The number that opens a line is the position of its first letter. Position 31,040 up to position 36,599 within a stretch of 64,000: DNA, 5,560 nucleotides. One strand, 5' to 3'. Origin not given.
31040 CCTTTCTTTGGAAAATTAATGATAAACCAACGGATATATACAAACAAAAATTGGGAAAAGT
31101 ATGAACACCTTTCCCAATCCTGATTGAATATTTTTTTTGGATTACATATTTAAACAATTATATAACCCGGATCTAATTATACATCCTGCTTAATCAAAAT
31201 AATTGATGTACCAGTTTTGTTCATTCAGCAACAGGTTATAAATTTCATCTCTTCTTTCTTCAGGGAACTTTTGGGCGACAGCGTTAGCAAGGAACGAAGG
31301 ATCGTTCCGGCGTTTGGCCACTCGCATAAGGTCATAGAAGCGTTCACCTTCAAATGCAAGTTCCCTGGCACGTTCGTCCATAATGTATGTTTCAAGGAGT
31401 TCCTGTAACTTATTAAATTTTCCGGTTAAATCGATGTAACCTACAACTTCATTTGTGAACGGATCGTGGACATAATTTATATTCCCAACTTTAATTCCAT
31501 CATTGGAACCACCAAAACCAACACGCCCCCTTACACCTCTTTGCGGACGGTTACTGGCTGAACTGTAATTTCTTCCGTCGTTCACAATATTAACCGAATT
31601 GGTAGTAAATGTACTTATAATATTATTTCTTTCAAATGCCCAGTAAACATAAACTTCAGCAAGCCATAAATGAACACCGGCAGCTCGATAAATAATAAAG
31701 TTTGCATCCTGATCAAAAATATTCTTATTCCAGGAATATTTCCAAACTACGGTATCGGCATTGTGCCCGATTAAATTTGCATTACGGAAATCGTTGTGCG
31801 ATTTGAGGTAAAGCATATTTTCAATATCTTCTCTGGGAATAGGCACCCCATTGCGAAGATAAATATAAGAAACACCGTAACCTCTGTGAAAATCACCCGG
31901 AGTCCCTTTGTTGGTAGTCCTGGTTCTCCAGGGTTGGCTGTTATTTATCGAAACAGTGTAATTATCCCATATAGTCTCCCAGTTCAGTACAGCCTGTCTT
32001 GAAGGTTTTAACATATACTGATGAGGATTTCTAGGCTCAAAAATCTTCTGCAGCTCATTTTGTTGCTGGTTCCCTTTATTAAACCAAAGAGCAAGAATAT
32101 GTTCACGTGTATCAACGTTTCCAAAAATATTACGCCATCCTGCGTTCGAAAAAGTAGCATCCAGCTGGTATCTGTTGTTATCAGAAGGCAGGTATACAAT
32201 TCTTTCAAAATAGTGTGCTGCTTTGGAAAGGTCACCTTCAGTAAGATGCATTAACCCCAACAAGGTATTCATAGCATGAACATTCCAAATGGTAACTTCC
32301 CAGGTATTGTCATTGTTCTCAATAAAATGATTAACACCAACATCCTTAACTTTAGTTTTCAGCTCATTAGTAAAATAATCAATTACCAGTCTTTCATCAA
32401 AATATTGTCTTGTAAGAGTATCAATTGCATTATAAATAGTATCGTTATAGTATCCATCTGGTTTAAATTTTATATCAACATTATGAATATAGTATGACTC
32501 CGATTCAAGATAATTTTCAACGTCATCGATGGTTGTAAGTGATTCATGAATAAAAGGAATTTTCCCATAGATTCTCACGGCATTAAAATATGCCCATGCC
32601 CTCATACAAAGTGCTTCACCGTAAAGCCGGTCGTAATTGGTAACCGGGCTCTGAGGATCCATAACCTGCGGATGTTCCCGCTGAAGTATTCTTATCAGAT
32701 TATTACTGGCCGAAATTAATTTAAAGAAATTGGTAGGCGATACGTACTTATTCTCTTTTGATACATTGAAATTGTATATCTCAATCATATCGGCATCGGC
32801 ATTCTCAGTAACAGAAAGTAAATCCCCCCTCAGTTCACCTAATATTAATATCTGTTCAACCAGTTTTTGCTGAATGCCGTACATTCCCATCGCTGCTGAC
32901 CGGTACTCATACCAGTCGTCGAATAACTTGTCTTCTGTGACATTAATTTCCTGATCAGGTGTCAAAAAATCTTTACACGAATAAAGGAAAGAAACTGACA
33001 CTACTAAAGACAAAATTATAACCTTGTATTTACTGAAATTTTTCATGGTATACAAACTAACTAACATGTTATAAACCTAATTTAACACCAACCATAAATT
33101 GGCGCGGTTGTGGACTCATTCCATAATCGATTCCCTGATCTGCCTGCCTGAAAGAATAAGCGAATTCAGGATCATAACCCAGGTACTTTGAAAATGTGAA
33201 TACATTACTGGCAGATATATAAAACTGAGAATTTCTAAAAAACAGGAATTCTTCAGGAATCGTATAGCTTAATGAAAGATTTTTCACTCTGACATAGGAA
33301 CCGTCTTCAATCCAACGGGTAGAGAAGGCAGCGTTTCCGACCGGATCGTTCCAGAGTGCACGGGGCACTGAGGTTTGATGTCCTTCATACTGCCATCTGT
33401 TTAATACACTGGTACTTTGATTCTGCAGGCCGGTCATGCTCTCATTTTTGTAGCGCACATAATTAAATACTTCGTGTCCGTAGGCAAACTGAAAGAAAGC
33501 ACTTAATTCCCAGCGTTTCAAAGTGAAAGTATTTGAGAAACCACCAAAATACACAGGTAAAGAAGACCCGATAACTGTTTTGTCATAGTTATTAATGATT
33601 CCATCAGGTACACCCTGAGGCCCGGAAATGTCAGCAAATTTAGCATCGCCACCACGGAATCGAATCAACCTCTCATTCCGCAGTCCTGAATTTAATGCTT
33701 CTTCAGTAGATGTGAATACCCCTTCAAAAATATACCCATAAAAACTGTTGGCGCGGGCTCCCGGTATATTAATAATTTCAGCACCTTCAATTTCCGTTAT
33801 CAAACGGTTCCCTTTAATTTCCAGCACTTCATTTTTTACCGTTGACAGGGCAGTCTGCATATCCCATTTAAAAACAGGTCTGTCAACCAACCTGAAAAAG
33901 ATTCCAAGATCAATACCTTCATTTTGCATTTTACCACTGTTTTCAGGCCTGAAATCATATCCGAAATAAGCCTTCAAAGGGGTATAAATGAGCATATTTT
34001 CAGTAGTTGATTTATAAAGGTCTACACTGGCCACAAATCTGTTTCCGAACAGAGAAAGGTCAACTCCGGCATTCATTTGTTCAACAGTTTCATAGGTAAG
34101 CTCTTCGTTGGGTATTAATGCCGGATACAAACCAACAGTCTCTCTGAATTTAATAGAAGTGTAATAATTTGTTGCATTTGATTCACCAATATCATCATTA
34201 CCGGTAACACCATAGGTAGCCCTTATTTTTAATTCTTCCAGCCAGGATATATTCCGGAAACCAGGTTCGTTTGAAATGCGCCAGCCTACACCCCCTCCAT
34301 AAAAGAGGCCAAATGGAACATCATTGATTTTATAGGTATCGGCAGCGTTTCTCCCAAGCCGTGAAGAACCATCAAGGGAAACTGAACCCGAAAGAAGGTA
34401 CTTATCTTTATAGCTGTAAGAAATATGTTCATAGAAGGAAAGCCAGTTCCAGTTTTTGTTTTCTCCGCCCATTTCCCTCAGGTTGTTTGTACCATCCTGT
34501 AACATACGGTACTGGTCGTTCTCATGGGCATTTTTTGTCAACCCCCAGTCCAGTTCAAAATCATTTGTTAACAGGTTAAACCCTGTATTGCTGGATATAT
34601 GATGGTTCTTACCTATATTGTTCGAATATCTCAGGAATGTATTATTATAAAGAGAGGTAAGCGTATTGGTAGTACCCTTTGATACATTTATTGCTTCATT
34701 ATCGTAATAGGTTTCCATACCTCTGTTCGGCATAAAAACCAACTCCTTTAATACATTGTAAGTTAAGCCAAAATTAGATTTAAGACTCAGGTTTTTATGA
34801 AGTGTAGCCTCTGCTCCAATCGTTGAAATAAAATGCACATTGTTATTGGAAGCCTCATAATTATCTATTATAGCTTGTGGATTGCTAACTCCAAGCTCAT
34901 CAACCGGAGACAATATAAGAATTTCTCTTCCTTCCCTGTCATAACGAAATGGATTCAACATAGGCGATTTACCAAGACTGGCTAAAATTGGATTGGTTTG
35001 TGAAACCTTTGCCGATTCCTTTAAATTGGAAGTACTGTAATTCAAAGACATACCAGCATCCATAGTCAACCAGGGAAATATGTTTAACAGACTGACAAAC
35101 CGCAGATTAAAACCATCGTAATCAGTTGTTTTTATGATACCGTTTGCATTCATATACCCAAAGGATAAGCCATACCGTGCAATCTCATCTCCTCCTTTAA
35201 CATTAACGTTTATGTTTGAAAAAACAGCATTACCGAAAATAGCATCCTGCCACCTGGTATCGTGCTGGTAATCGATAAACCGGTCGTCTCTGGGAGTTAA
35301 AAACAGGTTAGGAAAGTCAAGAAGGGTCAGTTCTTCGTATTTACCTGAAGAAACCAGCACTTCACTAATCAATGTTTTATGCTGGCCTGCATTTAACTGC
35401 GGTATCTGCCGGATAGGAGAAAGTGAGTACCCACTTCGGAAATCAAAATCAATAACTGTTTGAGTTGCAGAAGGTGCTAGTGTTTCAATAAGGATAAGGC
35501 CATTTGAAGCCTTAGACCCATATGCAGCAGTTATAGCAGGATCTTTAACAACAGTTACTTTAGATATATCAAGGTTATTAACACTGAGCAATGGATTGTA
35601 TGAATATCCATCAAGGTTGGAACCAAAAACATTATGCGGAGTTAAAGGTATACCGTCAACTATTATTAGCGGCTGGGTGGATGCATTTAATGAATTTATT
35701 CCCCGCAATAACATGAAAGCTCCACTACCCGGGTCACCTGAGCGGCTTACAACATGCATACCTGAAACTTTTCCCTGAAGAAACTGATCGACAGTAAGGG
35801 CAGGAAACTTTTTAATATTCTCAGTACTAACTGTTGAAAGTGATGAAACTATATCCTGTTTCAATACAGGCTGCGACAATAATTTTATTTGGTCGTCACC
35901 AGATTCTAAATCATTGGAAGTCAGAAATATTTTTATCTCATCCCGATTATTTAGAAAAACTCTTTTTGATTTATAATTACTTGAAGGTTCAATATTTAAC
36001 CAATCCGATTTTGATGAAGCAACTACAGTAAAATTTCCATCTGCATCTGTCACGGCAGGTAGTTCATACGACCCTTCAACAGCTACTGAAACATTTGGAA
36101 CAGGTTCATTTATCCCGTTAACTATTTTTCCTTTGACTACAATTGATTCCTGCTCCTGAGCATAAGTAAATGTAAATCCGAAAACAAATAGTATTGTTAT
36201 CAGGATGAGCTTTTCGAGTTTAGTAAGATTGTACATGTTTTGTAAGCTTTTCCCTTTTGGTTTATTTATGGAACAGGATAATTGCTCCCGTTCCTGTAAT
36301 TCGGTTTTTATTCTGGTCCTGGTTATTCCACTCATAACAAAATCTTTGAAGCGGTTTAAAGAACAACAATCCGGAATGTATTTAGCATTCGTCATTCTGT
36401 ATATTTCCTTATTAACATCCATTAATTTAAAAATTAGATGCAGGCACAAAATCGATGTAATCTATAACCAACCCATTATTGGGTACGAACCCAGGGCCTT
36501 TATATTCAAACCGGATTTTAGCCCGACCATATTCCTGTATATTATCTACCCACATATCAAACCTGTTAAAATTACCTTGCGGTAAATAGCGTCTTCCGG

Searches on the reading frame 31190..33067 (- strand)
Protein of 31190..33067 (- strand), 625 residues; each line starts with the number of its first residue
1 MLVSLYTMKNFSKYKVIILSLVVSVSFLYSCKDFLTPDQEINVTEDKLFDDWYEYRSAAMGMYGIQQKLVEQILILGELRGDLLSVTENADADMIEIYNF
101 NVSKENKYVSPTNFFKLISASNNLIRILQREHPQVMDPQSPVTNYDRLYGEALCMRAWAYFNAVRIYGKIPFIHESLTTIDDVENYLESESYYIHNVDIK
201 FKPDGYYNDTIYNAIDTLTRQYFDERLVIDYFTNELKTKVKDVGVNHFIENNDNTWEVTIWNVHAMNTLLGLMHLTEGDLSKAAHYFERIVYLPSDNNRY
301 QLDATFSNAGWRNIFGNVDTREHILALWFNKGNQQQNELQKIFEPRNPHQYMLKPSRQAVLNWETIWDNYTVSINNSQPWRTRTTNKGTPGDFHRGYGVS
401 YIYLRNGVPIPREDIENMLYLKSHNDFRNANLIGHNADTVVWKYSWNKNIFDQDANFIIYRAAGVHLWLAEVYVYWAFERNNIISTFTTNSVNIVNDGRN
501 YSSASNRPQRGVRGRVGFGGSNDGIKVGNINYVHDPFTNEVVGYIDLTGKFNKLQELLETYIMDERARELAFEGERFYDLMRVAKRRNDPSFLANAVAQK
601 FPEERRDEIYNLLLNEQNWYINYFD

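Call 14: search_protein_families(library=pfam, proteins=[window:31190-33067:-], max_evalue=0.001)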
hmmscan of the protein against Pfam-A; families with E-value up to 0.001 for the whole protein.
window:31190-33067:- (625 aa): 2 families
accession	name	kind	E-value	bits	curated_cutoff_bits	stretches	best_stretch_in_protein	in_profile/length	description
PF07980.17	SusD_RagB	-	6.3e-08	33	23.1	1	447-587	146-241/297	SusD family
PF14322.12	SusD-like_3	-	1.7e-05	25.6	27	1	112-179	79-139/191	Starch-binding associating with outer membrane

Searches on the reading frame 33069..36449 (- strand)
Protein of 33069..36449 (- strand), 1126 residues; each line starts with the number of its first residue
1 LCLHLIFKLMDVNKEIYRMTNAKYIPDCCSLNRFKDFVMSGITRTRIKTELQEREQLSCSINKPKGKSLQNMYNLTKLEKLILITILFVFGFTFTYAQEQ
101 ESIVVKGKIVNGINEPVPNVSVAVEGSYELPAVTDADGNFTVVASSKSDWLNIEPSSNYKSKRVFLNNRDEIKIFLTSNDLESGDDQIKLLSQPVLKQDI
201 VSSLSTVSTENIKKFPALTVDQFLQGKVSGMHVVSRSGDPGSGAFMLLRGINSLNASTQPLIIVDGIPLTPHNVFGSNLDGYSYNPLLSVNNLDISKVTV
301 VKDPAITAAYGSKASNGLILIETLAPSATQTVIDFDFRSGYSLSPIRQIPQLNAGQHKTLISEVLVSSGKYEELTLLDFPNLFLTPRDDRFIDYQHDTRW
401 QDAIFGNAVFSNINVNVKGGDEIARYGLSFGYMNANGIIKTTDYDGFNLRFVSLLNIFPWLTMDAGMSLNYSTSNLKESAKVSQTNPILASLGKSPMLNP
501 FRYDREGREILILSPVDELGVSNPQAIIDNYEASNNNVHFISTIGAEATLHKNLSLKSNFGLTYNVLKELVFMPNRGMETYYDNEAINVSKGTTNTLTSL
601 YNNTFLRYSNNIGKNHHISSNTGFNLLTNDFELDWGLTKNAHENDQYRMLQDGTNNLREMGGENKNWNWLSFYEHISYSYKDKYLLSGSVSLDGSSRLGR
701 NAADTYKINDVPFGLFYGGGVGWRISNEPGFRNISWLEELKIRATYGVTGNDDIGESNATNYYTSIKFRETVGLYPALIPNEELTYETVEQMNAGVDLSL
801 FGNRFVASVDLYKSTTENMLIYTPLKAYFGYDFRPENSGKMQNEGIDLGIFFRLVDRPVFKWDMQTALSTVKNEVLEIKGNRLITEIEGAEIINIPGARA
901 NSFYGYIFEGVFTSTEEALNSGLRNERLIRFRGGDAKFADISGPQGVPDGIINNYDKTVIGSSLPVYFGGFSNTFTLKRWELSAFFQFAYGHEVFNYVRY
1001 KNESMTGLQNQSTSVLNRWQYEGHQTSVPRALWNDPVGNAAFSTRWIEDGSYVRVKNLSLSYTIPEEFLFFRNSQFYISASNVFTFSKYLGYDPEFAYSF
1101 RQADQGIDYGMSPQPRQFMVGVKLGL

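Call 15: search_protein_families(library=pfam, proteins=[window:33069-36449:-], max_evalue=0.001)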
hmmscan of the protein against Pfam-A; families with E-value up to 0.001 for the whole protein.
window:33069-36449:- (1126 aa): 3 families
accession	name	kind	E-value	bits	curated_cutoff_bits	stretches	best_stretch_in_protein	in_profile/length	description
PF07715.20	Plug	-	2.3e-15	57.5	23.9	1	197-317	2-106/107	TonB-dependent Receptor Plug Domain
PF13715.12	CarbopepD_reg_2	-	8.9e-05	22.9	32.2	1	105-165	1-61/88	CarboxypepD_reg-like domain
PF13620.12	CarboxypepD_reg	-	0.0006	20.6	32.3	0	105-143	2-43/82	Carboxypeptidase regulatory-like domain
